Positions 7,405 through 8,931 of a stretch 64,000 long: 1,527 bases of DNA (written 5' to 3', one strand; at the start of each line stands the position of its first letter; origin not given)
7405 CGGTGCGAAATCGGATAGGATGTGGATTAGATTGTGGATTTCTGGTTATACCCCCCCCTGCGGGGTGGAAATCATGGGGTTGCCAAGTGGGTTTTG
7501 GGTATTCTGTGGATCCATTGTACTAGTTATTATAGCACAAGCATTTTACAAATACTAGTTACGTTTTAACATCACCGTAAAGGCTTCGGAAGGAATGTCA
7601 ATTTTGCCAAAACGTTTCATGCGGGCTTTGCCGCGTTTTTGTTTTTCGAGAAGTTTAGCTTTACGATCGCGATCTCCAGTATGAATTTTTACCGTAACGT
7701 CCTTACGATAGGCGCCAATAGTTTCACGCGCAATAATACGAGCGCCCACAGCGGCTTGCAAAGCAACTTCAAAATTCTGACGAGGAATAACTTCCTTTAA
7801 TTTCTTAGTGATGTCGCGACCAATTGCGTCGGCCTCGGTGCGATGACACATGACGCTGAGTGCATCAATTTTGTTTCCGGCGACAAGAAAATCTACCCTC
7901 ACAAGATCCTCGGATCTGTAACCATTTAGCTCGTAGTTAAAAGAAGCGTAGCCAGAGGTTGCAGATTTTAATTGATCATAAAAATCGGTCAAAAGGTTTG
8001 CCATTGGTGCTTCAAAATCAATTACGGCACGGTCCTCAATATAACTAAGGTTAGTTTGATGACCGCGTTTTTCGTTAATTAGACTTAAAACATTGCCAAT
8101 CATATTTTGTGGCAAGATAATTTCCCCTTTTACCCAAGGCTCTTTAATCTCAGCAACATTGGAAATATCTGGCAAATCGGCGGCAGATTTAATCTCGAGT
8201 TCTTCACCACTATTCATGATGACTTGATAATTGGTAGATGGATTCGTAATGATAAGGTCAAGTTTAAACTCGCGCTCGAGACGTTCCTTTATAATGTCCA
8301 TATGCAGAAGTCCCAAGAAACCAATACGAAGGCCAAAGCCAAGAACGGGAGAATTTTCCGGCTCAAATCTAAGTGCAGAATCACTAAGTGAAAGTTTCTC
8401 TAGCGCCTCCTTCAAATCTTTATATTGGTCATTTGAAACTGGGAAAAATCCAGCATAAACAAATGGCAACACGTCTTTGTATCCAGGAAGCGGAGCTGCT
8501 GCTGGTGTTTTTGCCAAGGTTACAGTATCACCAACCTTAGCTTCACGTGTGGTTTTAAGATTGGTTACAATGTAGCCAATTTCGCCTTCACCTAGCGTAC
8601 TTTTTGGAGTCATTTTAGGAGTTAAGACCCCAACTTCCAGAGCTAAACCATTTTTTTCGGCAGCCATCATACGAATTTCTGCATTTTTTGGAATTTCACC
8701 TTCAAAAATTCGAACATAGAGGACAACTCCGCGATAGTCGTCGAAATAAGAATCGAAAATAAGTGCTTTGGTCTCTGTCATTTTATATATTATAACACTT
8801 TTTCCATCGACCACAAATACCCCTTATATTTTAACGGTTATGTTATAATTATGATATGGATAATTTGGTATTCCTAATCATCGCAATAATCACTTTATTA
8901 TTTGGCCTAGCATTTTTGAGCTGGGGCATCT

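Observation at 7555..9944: lepA (EF4) is split at a domain boundary by an opposite-strand membrane-protein gene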

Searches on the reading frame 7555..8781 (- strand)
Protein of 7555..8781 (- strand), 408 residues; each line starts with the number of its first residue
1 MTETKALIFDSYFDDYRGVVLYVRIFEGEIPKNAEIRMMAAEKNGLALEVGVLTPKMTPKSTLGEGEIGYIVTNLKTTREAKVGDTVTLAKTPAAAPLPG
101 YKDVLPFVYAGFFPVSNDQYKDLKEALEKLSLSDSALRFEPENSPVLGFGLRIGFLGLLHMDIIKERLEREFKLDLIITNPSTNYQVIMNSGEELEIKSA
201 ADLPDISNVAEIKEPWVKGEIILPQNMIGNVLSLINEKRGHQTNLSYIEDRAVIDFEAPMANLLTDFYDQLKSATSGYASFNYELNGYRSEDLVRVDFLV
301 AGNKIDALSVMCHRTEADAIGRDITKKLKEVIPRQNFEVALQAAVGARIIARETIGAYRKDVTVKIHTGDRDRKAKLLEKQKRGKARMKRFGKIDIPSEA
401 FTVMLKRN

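Call 3: search_protein_families(library=pfam, proteins=[window:7555-8781:-], max_evalue=0.01)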
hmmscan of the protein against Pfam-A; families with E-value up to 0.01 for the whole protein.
window:7555-8781:- (408 aa): 5 families
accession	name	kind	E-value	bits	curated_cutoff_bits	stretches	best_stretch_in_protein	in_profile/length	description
PF06421.17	LepA_C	-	5.9e-42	142.6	29.7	1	301-406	2-107/107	GTP-binding protein LepA C-terminus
PF00679.30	EFG_C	-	1.1e-21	77.1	27.9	1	212-290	2-80/89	Elongation factor G C-terminus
PF03144.31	GTP_EFTU_D2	-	6.5e-10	39.8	30.3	1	18-88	1-73/73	Elongation factor Tu domain 2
PF14492.12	EFG_III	-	0.00044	20.7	27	1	114-178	12-73/75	Elongation Factor G, domain III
PF16658.11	RF3_C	-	0.0038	17.5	40.1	1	119-193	22-93/132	Class II release factor RF3, C-terminal domain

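Call 4: search_protein_families(library=ncbifam, proteins=[window:7555-8781:-], max_evalue=0.01)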
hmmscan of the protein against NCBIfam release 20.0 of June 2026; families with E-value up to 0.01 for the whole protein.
window:7555-8781:- (408 aa): 12 families
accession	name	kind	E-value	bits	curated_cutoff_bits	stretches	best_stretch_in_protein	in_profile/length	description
TIGR01393.1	lepA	equivalog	1.2e-161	539.1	533.9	1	3-407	189-594/595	translation elongation factor 4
NF009381.0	PRK12740.1-5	subfamily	4.1e-20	71.7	583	2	4-186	305-479/692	elongation factor G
TIGR00484.1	EF-G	equivalog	1.3e-14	53.3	659.4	2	3-198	307-494/691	elongation factor G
NF009891.0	PRK13351.1-1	equivalog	2.5e-14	52.8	597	2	6-187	295-470/681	elongation factor G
NF012153.1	tet_protect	equivalog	2.9e-11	42.3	775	2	13-186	262-425/614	tetracycline resistance ribosomal protection protein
TIGR00490.1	aEF-2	equivalog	1e-10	40.4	738.45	2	213-289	622-697/720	elongation factor EF-2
NF009379.0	PRK12740.1-3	equivalog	8.3e-10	37.9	513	1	4-187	292-462/674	elongation factor G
TIGR01394.1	TypA_BipA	equivalog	3.9e-07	28.7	757.3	1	8-97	205-294/594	translational GTPase TypA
NF009377.1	PRK12740.1-1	equivalog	1.2e-06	27.2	890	1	210-288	609-687/700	elongation factor G-like protein EF-G2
NF001964.0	PRK00741.1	equivalog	0.00013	20.5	473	1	16-187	310-471/529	peptide chain release factor 3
NF033148.1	tet_protect_M_W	exception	0.00047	18.6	1100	1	9-185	254-420/639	TetM/TetW/TetO/TetS family tetracycline resistance ribosomal protection protein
NF058620.1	EFG2_Bacteroid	exception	0.00086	17.8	1000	0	6-186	303-475/717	elongation factor G2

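Call 13: find_related_loci(query=window:7555-8781:-, collection=genome_contigs, flank=6000)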
Query window:7555-8781:- (408 aa) in genome_contigs; peptide patterns used: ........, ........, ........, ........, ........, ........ (x = any residue, [..] = any of these).
550 stretches matched a pattern; 445 encode a relative of the query (tblastn E <= 1e-3); the best 80 are kept; 80 distinct loci.
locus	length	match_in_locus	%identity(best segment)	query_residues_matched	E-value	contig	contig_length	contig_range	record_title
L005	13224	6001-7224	91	1-408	0e+0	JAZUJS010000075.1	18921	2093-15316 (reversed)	MAG: Candidatus Nanosyncoccus sp. isolate T1900045250_TH20190020.MAGScoT_cleanbin_000057 SGB_5764_k141_2246414, whole ge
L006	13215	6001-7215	90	4-408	0e+0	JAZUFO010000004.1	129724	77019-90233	MAG: Candidatus Nanosyncoccus sp. isolate T1900045293_TH20190063.MAGScoT_cleanbin_000045 SGB_6053_k141_928809, whole gen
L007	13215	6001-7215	89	4-408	0e+0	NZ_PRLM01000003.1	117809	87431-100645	Candidatus Nanosyncoccus alces strain TM7_G3_2_Rum_HOT_351B G3RUM_3, whole genome shotgun sequence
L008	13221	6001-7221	90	2-408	0e+0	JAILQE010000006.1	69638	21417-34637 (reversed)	MAG: Candidatus Saccharibacteria bacterium isolate RUI350 k141_4649977_flag=0_multi=16.9954_len=69638, whole genome shot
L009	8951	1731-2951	90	2-408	0e+0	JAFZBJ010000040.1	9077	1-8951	Candidatus Saccharibacteria bacterium isolate RGIG7612 Water_buffalos_Omasum-5__c1372888, whole genome shotgun sequence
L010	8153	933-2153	90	2-408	0e+0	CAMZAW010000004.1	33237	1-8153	MAG TPA_asm: uncultured Candidatus Saccharibacteria bacterium isolate SRR10912535_bin.71_metaWRAP_v1.3_MAG genome assemb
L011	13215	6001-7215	90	4-408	0e+0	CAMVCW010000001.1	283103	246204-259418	MAG TPA_asm: uncultured Candidatus Saccharibacteria bacterium isolate SRR8387714_bin.9_metaWRAP_v1.3_MAG genome assembly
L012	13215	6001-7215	89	4-408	0e+0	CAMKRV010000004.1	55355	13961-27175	MAG: uncultured Candidatus Saccharibacteria bacterium isolate SRR12081301_bin.18_metaWRAP_v1.3_MAG genome assembly, cont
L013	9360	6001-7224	89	1-408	0e+0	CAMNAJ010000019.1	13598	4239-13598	MAG: uncultured Candidatus Saccharibacteria bacterium isolate SRR1206671_bin.172_metaWRAP_v1.3_MAG genome assembly, cont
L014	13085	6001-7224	88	1-408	0e+0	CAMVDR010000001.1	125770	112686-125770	MAG TPA_asm: uncultured Candidatus Saccharibacteria bacterium isolate SRR8387717_bin.42_metaWRAP_v1.3_MAG genome assembl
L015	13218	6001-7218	90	3-408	0e+0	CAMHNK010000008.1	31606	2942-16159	MAG: uncultured Candidatus Saccharibacteria bacterium isolate SRR11784279_bin.101_metaWRAP_v1.3_MAG genome assembly, con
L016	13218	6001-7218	89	3-408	0e+0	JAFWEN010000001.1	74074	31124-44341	Candidatus Saccharibacteria bacterium isolate RGIG5667 Sheep_Duodenum-4__c318, whole genome shotgun sequence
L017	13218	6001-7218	90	3-408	0e+0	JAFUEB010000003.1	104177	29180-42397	Candidatus Saccharibacteria bacterium isolate RGIG4410 Roe_deer_Omasum-2__c1828, whole genome shotgun sequence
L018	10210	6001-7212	89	4-407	0e+0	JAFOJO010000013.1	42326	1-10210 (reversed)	Candidatus Saccharibacteria bacterium isolate RGIG526 Dairy_cattle_Duodenum-3__c885, whole genome shotgun sequence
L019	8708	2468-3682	89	4-408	0e+0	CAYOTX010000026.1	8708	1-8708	MAG TPA_asm: uncultured Candidatus Saccharibacteria bacterium isolate SRP278969_co1_385 genome assembly, contig: NODE_12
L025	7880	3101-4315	90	4-408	0e+0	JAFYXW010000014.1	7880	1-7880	Candidatus Saccharibacteria bacterium isolate RGIG7521 Water_buffalos_Jejunum-5__c141463, whole genome shotgun sequence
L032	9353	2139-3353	89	4-408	0e+0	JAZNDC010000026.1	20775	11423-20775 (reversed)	MAG: Candidatus Nanosyncoccus sp. isolate T1900044728_TS20190194.MAGScoT_cleanbin_000066 SGB_1984_k141_2161242, whole ge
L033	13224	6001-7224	88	1-408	0e+0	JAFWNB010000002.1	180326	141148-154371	Candidatus Saccharibacteria bacterium isolate RGIG5889 Sheep_Jejunum-4__c529, whole genome shotgun sequence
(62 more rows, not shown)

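Call 31: search_protein_families(library=pfam, proteins=[L013:5380-5943:+, L005:4762-5976:+, L025:1468-2457:+, L033:1904-5965:+, L032:1515-2081:+], max_evalue=0.001)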
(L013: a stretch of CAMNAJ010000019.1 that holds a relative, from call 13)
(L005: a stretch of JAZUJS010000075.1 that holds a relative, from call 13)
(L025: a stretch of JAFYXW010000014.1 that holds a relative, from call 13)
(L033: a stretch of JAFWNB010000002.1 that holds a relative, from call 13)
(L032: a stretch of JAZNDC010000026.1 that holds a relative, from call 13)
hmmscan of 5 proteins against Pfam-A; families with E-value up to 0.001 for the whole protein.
L013:5380-5943:+ (187 aa): 1 family
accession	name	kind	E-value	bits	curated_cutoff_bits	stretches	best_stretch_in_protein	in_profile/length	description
PF00300.27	His_Phos_1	-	4.4e-35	121.5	21.7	1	5-168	1-164/194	Histidine phosphatase superfamily (branch 1)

L005:4762-5976:+ (404 aa): 1 family
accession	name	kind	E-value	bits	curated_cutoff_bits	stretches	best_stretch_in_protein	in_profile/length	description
PF11335.13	DUF3137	-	1.2e-06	28.9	26.1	1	296-362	11-78/139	Protein of unknown function (DUF3137)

L025:1468-2457:+ (329 aa): 2 families
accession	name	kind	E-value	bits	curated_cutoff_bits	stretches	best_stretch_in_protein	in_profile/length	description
PF10543.14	ORF6N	-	6.6e-28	97.3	27.8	1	15-136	2-86/86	ORF6N domain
PF09669.15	Phage_pRha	-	0.00011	23.1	29.9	1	102-158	35-91/91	Phage regulatory protein Rha (Phage_pRha)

L033:1904-5965:+ (1353 aa): 3 families
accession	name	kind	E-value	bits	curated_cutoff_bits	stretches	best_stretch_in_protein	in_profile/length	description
PF09603.15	Fib_succ_major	-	6.6e-14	53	33.9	2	341-575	5-186/187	Fibrobacter succinogenes major domain (Fib_succ_major)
PF09479.16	Flg_new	-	1.1e-05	25.9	27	0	199-256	1-50/65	Listeria-Bacteroides repeat domain (List_Bact_rpt)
PF19789.6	DUF6273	-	0.00014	22.2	23.5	0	1245-1334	80-171/172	Domain of unknown function (DUF6273)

L032:1515-2081:+ (188 aa): 1 family
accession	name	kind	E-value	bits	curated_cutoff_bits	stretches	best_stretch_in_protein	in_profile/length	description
PF00300.27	His_Phos_1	-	1.2e-28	100.6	21.7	1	5-186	1-180/194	Histidine phosphatase superfamily (branch 1)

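Call 52: search_solved_structures(query=window:7555-8781:-, max_evalue=1e-30, show_alignments=1)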
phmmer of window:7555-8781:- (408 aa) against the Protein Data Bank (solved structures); distinct sequences matched with E-value up to 1e-30: 5.
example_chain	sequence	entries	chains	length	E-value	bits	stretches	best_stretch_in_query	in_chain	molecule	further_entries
5imq_B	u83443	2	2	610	3.8e-124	417.8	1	4-405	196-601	Elongation factor 4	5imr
4w2e_y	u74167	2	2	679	4.7e-124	417.5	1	4-405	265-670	50S ribosomal protein L9, Elongation factor 4 | GDPCP fused to the N-terminus of the ribosomal protein L9,Elongation factor 4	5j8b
3cb4_D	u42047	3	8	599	5e-122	410.8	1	5-405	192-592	GTP-binding protein lepA | Elongation factor 4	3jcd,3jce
2ywe_A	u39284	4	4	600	9.1e-118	396.8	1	4-406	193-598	GTP-binding protein lepA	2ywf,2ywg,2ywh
3deg_C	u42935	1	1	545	3.8e-105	355.2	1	5-355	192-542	GTP-binding protein lepA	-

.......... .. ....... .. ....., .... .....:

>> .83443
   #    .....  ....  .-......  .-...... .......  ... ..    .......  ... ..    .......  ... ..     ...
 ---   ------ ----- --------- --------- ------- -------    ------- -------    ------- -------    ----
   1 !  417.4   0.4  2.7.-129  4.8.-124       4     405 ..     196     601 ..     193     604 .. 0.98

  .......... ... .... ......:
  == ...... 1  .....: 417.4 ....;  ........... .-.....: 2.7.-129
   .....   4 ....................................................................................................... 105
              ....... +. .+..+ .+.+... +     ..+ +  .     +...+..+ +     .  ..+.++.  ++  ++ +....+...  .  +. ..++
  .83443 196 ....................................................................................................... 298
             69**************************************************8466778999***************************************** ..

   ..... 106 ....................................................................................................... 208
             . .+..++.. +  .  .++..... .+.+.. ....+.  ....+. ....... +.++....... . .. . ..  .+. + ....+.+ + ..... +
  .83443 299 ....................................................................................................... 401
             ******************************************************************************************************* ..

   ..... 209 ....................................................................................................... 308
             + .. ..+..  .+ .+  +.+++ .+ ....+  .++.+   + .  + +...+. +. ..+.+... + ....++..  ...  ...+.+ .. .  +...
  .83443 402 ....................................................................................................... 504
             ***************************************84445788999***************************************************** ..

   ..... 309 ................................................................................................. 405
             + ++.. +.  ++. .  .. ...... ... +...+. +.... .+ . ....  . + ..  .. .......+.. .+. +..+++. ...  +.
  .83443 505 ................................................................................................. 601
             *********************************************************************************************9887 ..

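Call 73: search_protein_families(library=padloc, proteins=[L013:5380-5943:+], max_evalue=0.01)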
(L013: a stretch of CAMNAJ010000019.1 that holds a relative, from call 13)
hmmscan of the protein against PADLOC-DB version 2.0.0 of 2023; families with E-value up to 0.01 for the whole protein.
L013:5380-5943:+ (187 aa): 0 families

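Call 74: search_protein_families(library=phrogs, proteins=[L025:1468-2457:+], max_evalue=0.01)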
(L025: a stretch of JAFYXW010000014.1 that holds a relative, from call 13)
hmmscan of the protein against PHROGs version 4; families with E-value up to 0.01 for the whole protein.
L025:1468-2457:+ (329 aa): 4 families
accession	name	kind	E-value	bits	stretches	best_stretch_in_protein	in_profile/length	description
phrog_4792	-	transcription regulation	3.3e-17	64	2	107-161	72-127/268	anti-repressor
phrog_2657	-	transcription regulation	0.0014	18.9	1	103-164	57-116/243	transcriptional regulator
phrog_2379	-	transcription regulation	0.0028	18.4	0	102-153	62-115/187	anti-repressor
phrog_1726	-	transcription regulation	0.0047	17.8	0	103-161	65-123/264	anti-repressor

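Call 75: find_homologous_proteins(query=window:7555-8781:-, max_evalue=1e-50)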
Query window:7555-8781:- (408 aa): 8000 proteins with E <= 1e-50 among 8000 candidates; the best 120 are listed.
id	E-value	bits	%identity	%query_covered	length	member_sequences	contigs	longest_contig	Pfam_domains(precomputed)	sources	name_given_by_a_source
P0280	1.8e-260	881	98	100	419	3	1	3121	PF00679.31,PF06421.18,PF03144.32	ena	-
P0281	6.1e-247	837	92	100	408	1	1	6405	PF00679.31,PF06421.18,PF03144.32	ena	-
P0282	1.4e-245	832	92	99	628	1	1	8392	PF01926.30,PF00679.31,PF06421.18,PF00009.34,PF03144.32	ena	-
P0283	3.4e-243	825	92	99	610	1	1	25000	PF01926.30,PF00679.31,PF06421.18,PF00009.34,PF03144.32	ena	-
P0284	6.4e-243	824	91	100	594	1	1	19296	PF01926.30,PF00679.31,PF06421.18,PF00009.34,PF03144.32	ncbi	-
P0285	6.6e-243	824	91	100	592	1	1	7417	PF01926.30,PF00679.31,PF06421.18,PF00009.34,PF03144.32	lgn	-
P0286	1.3e-242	823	91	99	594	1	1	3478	PF01926.30,PF00679.31,PF06421.18,PF00009.34,PF03144.32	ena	-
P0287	1.6e-242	822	91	99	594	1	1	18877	PF01926.30,PF00679.31,PF06421.18,PF00009.34,PF03144.32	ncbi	-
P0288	2.6e-242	822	89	100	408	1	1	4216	PF00679.31,PF06421.18,PF03144.32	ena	-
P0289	2.7e-242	822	90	99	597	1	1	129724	PF01926.30,PF00679.31,PF06421.18,PF00009.34,PF03144.32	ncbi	-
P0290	4.2e-242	821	90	100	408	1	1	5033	PF00679.31,PF06421.18,PF03144.32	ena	-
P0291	6.4e-242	820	91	99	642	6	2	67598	PF01926.30,PF00679.31,PF06421.18,PF00009.34,PF03144.32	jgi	jgi:GTP-binding protein LepA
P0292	7.9e-242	820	90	99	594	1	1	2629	PF01926.30,PF00679.31,PF06421.18,PF00009.34,PF03144.32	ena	-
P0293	7.9e-242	820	90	99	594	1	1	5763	PF01926.30,PF00679.31,PF06421.18,PF00009.34,PF03144.32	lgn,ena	-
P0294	1.1e-241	819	91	99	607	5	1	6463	PF01926.30,PF00679.31,PF06421.18,PF00009.34,PF03144.32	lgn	-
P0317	3.5e-239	811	89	99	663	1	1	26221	PF01926.30,PF00679.31,PF06421.18,PF00009.34,PF03144.32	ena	-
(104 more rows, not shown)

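Call 89: find_encoding_contigs(protein=P0281, flank=4000, max_places=2)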
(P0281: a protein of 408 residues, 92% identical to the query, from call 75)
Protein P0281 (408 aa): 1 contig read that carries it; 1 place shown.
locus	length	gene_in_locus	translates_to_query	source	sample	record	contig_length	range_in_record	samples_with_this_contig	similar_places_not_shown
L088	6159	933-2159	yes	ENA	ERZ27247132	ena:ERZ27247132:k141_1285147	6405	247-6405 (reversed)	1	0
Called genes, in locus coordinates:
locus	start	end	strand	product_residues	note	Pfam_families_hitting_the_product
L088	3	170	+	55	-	?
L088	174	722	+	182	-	PF00009:GTP_EFTU, PF01926:MMR_HSR1 (weak)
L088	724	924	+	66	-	-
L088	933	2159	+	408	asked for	PF03144:GTP_EFTU_D2, PF00679:EFG_C, PF06421:LepA_C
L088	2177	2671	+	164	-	-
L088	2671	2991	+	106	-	-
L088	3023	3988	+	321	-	-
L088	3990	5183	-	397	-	PF01225:Mur_ligase, PF08245:Mur_ligase_M (weak), PF02875:Mur_ligase_C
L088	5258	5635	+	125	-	PF02367:TsaE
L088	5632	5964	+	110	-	PF00814:TsaD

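Call 90: find_encoding_contigs(protein=P0288, flank=4000, max_places=2)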
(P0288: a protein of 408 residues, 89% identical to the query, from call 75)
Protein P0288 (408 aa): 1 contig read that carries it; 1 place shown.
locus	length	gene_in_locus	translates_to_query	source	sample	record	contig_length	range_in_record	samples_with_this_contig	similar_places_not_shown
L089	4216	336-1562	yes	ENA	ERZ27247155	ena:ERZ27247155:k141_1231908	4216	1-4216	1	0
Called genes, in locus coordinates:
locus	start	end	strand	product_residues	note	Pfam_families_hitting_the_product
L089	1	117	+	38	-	?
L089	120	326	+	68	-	-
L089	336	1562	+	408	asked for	PF03144:GTP_EFTU_D2, PF00679:EFG_C, PF06421:LepA_C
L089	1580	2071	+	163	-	-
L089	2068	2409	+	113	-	-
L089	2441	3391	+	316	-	-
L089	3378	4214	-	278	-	?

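Call 91: find_encoding_contigs(protein=P0290, flank=4000, max_places=2)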
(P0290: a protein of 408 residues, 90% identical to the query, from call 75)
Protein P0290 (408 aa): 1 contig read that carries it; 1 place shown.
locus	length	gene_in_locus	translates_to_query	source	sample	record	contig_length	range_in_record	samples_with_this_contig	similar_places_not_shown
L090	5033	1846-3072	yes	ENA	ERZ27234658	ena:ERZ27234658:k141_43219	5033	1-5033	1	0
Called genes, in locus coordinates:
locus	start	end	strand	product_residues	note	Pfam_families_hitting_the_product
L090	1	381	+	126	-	?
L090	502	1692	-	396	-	PF13173:AAA_14, PF13635:DUF4143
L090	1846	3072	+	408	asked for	PF03144:GTP_EFTU_D2, PF00679:EFG_C, PF06421:LepA_C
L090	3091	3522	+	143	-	-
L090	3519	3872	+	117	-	-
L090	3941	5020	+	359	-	-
